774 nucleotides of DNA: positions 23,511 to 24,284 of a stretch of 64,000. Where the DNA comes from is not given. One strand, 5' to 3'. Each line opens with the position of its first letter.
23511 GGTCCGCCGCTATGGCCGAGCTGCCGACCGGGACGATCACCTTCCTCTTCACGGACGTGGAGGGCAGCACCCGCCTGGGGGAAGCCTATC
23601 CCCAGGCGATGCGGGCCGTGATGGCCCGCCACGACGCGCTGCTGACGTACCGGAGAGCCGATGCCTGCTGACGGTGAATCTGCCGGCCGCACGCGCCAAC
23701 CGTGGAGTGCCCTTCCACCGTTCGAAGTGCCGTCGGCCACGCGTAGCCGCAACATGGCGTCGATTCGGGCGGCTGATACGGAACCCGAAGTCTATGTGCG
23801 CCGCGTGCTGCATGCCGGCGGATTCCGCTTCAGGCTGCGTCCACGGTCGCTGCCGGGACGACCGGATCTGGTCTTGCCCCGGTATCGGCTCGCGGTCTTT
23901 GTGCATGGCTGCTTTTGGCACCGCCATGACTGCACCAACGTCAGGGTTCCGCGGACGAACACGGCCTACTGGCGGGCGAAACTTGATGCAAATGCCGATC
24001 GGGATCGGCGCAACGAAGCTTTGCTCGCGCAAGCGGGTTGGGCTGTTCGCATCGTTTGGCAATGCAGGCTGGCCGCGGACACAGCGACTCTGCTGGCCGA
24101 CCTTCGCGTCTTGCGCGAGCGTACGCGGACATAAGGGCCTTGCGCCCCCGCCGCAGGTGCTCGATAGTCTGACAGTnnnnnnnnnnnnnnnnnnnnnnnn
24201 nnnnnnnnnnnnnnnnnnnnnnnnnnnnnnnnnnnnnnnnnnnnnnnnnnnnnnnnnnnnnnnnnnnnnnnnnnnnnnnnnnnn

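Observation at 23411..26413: Lower-GC vsr-dcm-restriction-endonuclease island next to an adenylate-cyclase remnant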

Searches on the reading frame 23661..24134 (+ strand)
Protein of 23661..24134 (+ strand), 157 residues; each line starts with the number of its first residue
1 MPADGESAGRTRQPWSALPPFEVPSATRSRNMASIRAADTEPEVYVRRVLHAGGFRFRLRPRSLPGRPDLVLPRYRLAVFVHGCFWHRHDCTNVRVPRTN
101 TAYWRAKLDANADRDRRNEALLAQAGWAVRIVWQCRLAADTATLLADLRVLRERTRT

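Call 3: search_protein_families(library=pfam, proteins=[window:23661-24134:+], max_evalue=0.01)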
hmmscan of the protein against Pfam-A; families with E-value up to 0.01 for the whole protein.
window:23661-24134:+ (157 aa): 1 family
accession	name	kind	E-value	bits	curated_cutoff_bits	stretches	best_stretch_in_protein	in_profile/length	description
PF03852.21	Vsr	-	7.6e-30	103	27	1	26-92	7-73/74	DNA mismatch endonuclease Vsr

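Call 4: search_protein_families(library=ncbifam, proteins=[window:23661-24134:+], max_evalue=0.01)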
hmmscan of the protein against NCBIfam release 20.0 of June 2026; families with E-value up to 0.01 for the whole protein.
window:23661-24134:+ (157 aa): 1 family
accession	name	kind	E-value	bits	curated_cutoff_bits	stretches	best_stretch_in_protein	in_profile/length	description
TIGR00632.1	vsr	subfamily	6.4e-42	142.6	97.85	1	25-135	7-118/119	DNA mismatch endonuclease Vsr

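Call 56: search_protein_families(library=padloc, proteins=[window:23661-24134:+], max_evalue=0.001)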
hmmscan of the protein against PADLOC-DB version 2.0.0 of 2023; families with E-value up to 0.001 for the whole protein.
window:23661-24134:+ (157 aa): 1 family
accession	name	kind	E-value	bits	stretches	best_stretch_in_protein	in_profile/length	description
PDLC03397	Vsr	-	3.2e-33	113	1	25-139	7-121/156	Type II nicking endonuclease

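Call 65: search_solved_structures(query=window:23661-24134:+, max_evalue=0.001, show_alignments=1)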
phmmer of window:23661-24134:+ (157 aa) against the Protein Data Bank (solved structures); distinct sequences matched with E-value up to 0.001: 3.
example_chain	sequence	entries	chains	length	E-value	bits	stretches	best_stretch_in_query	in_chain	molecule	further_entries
1cw0_A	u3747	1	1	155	3.4e-33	118.3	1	25-139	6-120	PROTEIN (DNA MISMATCH ENDONUCLEASE)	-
1vsr_A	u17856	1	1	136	1.1e-28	103.5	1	43-139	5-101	PROTEIN (VSR ENDONUCLEASE)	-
1odg_A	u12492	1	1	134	2.1e-28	102.7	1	49-139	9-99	DNA MISMATCH ENDONUCLEASE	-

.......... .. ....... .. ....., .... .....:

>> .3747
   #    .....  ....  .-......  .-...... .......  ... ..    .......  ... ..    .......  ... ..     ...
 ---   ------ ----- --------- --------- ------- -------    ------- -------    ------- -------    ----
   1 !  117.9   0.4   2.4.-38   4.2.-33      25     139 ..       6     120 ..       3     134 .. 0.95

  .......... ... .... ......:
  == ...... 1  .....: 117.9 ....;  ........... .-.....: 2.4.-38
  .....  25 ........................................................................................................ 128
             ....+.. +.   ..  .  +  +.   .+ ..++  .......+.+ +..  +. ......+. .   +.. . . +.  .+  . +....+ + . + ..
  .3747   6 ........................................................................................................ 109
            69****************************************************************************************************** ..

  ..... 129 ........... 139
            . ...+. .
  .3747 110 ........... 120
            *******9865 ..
